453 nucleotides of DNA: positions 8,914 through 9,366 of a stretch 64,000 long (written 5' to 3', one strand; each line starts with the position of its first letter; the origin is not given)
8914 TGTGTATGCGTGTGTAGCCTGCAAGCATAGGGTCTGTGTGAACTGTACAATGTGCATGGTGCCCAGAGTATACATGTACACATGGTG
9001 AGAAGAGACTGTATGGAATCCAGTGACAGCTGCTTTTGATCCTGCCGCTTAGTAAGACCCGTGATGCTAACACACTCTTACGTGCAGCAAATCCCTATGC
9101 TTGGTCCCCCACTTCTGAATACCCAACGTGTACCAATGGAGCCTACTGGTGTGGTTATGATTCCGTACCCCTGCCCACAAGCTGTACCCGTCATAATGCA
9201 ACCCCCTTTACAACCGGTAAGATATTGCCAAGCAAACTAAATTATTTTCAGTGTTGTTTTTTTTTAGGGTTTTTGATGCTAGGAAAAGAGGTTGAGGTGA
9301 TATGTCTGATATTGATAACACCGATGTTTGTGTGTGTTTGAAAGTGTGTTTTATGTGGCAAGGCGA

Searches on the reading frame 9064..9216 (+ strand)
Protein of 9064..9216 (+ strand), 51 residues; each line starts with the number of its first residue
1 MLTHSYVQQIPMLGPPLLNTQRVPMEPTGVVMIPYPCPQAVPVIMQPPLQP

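Call 22: find_homologous_proteins(query=window:9064-9216:+, max_evalue=10)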
Query seq(51 aa): no candidate shares three 5-residue words with the query. No homologue found.
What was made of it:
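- Tried and rejected: (3) The 51-aa alternative N-terminus had no word-sharing candidate in the 5.8-billion-protein search (call 22).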

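Call 55: search_protein_representatives(protein=window:9064-9216:+)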
Query: 51 residues. Proteins with E-value up to 0.001 (for the whole library): 1; up to 1e-10: 0; up to 1e-30: 0. The best 1 are listed.
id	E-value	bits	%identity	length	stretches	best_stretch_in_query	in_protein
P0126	3.6e-09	52.1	54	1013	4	26-42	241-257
